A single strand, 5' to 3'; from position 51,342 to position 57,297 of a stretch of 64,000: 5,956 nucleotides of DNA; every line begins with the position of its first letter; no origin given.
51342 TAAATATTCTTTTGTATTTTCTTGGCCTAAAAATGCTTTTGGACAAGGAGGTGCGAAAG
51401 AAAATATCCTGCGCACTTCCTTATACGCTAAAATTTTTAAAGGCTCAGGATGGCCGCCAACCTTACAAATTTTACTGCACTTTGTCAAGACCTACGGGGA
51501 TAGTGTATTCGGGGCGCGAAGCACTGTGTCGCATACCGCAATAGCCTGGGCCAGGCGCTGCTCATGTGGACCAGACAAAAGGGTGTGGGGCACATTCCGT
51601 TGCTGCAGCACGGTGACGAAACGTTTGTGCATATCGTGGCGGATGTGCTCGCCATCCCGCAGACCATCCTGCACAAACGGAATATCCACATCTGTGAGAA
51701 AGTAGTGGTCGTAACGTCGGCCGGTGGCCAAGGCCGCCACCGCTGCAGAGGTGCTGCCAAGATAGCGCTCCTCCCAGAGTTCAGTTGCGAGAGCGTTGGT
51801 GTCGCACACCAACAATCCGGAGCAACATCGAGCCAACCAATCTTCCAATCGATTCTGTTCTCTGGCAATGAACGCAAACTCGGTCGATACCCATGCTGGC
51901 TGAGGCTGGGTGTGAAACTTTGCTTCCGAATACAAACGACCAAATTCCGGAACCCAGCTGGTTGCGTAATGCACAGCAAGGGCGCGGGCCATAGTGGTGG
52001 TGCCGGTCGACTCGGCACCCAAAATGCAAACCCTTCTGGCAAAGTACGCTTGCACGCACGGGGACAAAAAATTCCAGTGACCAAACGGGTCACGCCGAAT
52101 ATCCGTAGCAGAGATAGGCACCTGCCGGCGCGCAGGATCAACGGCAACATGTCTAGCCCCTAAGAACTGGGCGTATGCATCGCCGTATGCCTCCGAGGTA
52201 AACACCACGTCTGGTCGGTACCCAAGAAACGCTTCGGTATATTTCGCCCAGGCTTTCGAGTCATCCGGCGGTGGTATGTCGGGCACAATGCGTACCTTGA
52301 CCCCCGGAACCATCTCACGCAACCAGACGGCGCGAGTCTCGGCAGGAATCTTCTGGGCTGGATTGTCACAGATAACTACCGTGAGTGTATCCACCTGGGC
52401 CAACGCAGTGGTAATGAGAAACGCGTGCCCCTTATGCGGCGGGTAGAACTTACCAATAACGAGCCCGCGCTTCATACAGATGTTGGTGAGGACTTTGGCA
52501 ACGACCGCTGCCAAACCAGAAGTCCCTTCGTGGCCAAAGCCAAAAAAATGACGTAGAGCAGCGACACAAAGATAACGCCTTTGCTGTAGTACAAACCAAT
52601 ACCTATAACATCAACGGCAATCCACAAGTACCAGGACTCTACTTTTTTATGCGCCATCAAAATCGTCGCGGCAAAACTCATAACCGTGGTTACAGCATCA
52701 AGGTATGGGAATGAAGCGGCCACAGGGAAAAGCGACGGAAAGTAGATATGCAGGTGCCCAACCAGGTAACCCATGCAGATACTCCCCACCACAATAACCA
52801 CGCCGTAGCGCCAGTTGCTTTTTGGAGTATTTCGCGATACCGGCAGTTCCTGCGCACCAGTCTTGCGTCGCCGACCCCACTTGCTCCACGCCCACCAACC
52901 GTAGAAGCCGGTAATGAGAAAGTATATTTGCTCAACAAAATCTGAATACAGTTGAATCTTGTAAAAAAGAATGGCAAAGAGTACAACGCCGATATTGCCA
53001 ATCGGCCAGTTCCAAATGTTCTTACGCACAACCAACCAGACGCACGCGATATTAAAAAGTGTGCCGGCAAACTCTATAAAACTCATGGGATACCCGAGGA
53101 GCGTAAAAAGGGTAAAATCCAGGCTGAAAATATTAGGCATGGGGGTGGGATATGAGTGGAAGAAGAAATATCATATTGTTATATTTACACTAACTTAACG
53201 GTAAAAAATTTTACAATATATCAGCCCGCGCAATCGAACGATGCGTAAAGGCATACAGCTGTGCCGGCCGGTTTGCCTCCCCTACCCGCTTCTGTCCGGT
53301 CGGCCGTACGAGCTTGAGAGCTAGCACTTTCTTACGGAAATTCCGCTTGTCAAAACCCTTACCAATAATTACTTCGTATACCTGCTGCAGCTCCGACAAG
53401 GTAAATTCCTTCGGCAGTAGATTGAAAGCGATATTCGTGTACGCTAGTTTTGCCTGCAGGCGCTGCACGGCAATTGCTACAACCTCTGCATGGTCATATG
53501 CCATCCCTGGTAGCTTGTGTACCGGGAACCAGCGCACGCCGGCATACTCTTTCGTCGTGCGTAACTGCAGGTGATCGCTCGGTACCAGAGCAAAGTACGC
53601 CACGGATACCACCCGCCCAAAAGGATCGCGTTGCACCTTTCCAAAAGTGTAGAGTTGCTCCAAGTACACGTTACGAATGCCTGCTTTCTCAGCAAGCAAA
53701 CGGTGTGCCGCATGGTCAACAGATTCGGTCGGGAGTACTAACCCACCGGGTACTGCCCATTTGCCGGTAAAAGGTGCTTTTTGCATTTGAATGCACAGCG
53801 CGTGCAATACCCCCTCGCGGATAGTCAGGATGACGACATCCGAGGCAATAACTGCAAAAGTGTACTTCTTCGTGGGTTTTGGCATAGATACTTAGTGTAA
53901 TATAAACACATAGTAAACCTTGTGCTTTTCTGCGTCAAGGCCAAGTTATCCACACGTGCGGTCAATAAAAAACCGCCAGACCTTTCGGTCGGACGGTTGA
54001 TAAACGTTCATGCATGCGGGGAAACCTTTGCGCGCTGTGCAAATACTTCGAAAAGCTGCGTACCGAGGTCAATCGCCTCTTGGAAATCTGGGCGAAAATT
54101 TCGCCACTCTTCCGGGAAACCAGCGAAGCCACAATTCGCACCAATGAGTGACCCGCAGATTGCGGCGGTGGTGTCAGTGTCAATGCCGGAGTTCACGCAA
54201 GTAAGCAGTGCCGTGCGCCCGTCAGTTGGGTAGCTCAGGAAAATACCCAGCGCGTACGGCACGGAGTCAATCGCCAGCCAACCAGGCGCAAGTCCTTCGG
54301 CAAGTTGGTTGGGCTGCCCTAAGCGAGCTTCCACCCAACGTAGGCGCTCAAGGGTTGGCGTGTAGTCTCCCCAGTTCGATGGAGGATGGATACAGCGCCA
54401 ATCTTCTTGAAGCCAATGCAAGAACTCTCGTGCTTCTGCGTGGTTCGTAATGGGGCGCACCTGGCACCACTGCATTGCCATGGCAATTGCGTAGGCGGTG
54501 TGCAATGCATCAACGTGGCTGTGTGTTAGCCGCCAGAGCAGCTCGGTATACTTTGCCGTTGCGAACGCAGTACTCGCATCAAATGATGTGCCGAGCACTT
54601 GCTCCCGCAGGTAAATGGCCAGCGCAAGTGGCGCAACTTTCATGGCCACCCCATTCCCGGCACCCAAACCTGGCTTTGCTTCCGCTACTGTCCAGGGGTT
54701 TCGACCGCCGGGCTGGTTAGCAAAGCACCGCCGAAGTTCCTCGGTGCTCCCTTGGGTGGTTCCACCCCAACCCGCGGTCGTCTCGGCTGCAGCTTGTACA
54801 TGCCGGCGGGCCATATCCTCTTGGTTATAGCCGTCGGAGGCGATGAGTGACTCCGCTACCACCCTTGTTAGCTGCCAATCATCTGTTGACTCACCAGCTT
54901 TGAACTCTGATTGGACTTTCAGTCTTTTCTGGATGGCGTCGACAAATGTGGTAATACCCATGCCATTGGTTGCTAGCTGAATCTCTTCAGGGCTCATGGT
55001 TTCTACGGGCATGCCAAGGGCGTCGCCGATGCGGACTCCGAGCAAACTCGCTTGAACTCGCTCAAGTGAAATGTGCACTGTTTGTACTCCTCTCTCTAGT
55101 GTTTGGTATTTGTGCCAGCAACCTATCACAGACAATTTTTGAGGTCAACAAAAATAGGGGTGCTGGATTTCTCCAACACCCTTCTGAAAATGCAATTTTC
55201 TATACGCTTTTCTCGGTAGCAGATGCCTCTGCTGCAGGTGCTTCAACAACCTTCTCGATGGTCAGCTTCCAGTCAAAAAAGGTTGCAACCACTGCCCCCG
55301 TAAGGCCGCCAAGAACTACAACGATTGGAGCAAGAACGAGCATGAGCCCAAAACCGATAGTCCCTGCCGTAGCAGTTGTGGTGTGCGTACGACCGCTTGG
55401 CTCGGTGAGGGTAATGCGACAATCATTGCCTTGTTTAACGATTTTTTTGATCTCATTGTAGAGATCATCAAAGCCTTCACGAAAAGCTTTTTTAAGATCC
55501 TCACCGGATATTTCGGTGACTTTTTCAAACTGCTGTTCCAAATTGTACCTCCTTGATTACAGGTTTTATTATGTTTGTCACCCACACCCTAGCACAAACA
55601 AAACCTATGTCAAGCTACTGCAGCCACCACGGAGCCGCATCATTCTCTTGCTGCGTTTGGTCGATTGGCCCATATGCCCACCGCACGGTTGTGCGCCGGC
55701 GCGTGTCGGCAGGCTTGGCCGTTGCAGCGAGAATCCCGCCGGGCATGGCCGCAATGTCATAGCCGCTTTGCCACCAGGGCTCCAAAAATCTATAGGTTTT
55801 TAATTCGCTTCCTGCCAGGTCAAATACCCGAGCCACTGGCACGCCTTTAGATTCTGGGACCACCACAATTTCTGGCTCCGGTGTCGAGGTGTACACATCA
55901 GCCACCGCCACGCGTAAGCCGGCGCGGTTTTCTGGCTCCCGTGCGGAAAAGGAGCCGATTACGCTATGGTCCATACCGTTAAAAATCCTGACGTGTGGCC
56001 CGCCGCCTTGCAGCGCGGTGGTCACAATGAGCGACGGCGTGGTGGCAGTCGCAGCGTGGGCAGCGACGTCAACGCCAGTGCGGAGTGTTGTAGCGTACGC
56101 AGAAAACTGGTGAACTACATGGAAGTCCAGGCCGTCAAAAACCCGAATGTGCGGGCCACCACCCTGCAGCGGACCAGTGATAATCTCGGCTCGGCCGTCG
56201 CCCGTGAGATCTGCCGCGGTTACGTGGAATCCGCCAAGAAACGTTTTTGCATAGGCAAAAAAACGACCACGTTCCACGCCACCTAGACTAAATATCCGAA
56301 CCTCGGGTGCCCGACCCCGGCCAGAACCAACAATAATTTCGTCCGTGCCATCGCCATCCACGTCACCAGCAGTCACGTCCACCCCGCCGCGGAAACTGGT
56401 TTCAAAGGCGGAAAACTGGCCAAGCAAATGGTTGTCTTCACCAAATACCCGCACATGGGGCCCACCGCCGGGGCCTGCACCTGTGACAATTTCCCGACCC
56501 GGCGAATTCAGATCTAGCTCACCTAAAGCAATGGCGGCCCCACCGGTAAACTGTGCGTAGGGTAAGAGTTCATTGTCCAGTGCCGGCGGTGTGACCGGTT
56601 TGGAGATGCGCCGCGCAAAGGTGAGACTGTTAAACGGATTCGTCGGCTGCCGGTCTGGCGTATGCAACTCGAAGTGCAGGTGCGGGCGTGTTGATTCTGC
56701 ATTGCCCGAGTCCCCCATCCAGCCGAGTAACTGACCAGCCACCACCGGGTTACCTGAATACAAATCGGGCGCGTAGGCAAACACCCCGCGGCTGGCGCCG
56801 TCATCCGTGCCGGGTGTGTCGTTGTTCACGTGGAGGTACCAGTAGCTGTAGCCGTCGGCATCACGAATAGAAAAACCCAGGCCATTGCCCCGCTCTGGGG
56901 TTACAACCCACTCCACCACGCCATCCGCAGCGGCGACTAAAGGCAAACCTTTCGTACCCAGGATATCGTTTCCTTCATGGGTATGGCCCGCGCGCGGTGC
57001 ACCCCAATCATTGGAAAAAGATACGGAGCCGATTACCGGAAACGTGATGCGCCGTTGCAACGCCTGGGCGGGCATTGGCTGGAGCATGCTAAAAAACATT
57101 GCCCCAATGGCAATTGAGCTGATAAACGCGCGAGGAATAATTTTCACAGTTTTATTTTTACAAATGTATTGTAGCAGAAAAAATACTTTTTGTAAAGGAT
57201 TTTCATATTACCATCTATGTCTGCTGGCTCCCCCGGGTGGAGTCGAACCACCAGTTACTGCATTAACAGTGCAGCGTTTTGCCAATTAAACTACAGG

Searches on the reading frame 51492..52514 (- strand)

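Call 87: search_protein_families(library=pfam, proteins=[window:51492-52514:-], max_evalue=0.0001)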
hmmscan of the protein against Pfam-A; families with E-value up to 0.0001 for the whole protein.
window:51492-52514:- (340 aa): 2 families
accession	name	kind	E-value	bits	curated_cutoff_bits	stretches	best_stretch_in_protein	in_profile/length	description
PF13521.12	AAA_28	-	4.4e-30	105.5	27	1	161-320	1-164/164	AAA domain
PF01467.32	CTP_transf_like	-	2.2e-06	28.4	21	1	19-141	2-132/133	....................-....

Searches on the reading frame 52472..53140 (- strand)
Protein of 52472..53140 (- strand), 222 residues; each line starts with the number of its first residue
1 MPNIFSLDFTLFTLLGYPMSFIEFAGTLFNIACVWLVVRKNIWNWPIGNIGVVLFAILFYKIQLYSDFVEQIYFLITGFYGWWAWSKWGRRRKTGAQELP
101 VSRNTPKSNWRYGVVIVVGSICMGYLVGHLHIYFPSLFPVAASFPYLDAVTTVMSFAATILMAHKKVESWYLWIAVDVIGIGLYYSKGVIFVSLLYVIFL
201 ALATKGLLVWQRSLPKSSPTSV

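Call 87: search_protein_families(library=pfam, proteins=[window:52472-53140:-], max_evalue=0.0001)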
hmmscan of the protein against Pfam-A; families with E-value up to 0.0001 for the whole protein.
window:52472-53140:- (222 aa): 1 family
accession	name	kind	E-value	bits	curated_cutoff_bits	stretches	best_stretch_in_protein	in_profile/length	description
PF04973.17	NMN_transporter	-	2e-52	178.2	27.3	1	20-212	1-175/175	Nicotinamide mononucleotide transporter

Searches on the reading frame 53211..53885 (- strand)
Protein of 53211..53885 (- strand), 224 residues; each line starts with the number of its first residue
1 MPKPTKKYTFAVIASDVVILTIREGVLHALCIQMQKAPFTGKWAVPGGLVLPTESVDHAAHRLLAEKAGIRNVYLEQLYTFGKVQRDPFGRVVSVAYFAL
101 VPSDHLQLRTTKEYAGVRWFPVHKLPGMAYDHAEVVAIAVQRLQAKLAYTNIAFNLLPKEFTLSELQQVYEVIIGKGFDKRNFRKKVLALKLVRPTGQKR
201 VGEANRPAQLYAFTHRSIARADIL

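Call 87: search_protein_families(library=pfam, proteins=[window:53211-53885:-], max_evalue=0.0001)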
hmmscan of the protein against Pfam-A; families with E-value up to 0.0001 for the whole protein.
window:53211-53885:- (224 aa): 3 families
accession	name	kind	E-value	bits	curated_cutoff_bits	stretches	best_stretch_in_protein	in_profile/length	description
PF21906.2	NrtR_WHD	-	5.1e-26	91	27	1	153-213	1-61/61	NrtR DNA-binding winged helix domain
PF19368.5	AraR_C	-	2.6e-16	60.1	23.8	1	149-219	1-72/82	AraR C-terminal winged HTH domain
PF00293.34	NUDIX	-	5.8e-16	59.2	21.1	1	17-136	6-131/134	NUDIX domain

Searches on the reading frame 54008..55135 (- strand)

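Call 88: search_protein_families(library=pfam, proteins=[window:54008-55135:-], max_evalue=0.0001)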
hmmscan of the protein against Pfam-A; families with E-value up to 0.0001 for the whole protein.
window:54008-55135:- (375 aa): 1 family
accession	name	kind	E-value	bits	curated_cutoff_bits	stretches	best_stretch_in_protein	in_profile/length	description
PF03747.19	ADP_ribosyl_GH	-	6.1e-44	151.3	26.2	1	30-343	2-287/287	ADP-ribosylglycohydrolase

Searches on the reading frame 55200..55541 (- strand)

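Call 88: search_protein_families(library=pfam, proteins=[window:55200-55541:-], max_evalue=0.0001)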
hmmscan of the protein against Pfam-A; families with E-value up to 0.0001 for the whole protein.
window:55200-55541:- (113 aa): 1 family
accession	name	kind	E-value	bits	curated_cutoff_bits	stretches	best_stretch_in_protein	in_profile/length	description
PF14242.11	DUF4342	-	1.2e-08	35.3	25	1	17-97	5-81/81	Domain of unknown function (DUF4342)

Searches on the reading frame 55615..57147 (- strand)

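Call 88: search_protein_families(library=pfam, proteins=[window:55615-57147:-], max_evalue=0.0001)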
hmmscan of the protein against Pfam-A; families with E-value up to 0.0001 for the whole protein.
window:55615-57147:- (510 aa): 3 families
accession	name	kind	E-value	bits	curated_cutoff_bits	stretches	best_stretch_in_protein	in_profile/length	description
PF01551.29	Peptidase_M23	-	1.8e-13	51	28.7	1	56-171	2-96/96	Peptidase family M23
PF13517.12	FG-GAP_3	-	2.1e-07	31.8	26.9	1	262-323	1-60/61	FG-GAP-like repeat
PF01839.29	FG-GAP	-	2.9e-06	27.5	22.1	0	255-278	2-25/37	FG-GAP repeat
